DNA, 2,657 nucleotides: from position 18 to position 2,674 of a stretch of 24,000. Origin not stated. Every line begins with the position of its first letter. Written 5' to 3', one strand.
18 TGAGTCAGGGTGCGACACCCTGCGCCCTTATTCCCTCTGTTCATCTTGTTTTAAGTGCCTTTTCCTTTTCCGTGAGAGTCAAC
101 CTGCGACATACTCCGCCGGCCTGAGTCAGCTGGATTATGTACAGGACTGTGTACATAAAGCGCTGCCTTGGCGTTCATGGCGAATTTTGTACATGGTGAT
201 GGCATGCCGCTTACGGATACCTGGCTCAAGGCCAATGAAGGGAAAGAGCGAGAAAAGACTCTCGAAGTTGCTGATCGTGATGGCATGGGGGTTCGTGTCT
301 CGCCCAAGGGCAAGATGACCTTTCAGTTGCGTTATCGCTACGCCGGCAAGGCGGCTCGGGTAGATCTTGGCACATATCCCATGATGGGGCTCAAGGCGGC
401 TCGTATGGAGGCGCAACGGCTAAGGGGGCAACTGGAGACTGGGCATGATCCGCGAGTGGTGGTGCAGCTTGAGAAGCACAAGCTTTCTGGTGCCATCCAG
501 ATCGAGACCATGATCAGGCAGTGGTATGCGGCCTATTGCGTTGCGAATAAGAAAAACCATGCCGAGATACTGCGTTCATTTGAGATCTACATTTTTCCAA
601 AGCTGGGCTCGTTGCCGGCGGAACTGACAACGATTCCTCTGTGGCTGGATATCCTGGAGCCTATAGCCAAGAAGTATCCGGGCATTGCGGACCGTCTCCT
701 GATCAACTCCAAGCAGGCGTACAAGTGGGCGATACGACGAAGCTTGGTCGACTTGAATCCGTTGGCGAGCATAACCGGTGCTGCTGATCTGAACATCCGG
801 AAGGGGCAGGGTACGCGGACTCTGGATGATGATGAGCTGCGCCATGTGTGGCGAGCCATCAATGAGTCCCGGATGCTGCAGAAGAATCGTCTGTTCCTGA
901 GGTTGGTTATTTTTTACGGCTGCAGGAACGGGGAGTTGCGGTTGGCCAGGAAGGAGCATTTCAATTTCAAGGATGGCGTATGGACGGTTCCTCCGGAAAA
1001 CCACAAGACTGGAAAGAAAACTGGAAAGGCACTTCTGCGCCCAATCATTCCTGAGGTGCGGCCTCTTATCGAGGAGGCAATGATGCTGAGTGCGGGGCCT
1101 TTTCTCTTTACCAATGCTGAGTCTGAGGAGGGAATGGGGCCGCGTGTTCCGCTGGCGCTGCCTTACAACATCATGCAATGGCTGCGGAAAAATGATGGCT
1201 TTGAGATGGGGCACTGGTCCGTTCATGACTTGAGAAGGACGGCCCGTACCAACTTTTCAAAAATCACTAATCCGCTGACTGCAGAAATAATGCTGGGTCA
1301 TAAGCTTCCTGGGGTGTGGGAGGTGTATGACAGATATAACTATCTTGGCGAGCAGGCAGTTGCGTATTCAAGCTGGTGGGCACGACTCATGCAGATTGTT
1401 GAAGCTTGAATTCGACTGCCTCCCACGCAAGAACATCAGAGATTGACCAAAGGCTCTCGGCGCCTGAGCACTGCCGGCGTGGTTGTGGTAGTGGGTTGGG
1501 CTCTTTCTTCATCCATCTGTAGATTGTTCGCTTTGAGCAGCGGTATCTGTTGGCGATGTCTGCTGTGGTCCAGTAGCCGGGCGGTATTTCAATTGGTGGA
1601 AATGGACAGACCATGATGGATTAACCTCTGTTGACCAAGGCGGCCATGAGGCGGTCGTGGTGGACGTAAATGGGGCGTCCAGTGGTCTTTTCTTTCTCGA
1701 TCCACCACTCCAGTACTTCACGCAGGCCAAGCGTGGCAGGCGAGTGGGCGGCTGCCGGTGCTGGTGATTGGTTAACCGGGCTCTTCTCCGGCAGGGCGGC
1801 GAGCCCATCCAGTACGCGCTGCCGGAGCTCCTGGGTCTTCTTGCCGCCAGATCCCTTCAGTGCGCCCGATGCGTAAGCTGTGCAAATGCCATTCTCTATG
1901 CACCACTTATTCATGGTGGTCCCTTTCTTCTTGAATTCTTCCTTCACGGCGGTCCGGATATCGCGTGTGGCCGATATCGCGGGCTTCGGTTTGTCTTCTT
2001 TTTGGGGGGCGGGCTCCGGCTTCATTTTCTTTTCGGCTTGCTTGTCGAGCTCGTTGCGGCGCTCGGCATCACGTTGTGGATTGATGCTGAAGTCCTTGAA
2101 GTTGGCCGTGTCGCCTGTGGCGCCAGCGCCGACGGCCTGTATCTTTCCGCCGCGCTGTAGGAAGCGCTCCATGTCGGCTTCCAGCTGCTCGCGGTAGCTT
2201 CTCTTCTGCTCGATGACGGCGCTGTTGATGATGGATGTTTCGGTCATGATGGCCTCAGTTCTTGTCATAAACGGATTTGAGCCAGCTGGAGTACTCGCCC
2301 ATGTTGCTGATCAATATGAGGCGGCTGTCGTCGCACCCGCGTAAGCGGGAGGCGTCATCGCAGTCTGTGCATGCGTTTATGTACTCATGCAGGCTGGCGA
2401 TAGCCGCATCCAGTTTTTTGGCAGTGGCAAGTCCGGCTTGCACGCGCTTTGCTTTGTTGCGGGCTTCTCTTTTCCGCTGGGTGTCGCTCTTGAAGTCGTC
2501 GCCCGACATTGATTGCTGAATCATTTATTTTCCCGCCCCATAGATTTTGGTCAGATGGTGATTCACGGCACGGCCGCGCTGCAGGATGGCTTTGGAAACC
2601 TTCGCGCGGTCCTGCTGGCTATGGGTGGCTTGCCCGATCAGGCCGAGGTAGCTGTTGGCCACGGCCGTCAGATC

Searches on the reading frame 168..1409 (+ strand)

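Call 70: search_protein_families(library=pfam, proteins=[window:168-1409:+], max_evalue=0.01)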
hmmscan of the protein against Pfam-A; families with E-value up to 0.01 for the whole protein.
window:168-1409:+ (413 aa): 3 families
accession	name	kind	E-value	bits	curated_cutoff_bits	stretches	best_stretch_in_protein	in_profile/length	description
PF13356.12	Arm-DNA-bind_3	-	3e-20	72.6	27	1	15-97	1-78/83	Arm DNA-binding domain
PF00589.27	Phage_integrase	-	6.5e-09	36.2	27.1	1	218-382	2-160/172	Phage integrase family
PF22022.2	Phage_int_M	-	1.2e-08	35.5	27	1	113-205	2-96/96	Phage integrase central domain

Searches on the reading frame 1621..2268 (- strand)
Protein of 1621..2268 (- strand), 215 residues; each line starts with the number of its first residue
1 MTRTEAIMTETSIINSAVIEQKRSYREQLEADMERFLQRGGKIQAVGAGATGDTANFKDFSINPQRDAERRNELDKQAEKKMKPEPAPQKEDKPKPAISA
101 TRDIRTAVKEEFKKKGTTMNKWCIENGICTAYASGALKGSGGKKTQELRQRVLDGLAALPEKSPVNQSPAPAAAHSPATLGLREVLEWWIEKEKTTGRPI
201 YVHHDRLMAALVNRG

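Call 21: search_protein_families(library=phrogs, proteins=[window:1621-2268:-], max_evalue=0.001)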
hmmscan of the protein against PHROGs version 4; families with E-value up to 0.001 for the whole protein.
window:1621-2268:- (215 aa): 1 family
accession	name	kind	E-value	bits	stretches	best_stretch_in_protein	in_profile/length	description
phrog_15231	-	unknown function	2.7e-07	32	1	15-95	15-95/138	-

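Call 70: search_protein_families(library=pfam, proteins=[window:1621-2268:-], max_evalue=0.01)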
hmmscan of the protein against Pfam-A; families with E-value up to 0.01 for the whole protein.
window:1621-2268:- (215 aa): 2 families
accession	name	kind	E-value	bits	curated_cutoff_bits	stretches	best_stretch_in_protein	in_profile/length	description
PF20661.2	SutA-RBD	-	1.6e-10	40.6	29.3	1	26-54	7-35/35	SutA RNAP-binding domain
PF05887.16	Trypan_PARP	-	0.0015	19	100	1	31-98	30-97/134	Procyclic acidic repetitive protein (PARP)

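Call 71: search_protein_families(library=ncbifam, proteins=[window:1621-2268:-], max_evalue=0.01)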
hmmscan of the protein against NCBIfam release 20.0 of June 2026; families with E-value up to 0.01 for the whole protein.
window:1621-2268:- (215 aa): 3 families
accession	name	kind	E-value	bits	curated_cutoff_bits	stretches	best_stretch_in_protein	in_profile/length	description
NF058628.1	small_PFL1563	equivalog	3.7e-06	26.5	60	1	26-55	10-39/51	PFL_1563 family small protein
NF041490.1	trans_reg_SutA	equivalog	0.0003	21.6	145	1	18-52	60-94/109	dormancy-specific transcriptional regulator SutA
TIGR04111.1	BcepMu_gp16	hypoth_equivalog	0.00073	19.4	34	1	106-138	3-35/55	phage-associated protein, BcepMu gp16 family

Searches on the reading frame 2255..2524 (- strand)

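Call 21: search_protein_families(library=phrogs, proteins=[window:2255-2524:-], max_evalue=0.001)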
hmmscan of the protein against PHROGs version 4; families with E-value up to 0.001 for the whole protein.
window:2255-2524:- (89 aa): 1 family
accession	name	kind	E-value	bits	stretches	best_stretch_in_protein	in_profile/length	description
phrog_36026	-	unknown function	7.3e-09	36.7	1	26-83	9-63/67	-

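Call 70: search_protein_families(library=pfam, proteins=[window:2255-2524:-], max_evalue=0.01)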
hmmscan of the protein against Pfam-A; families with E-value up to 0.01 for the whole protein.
window:2255-2524:- (89 aa): 0 families
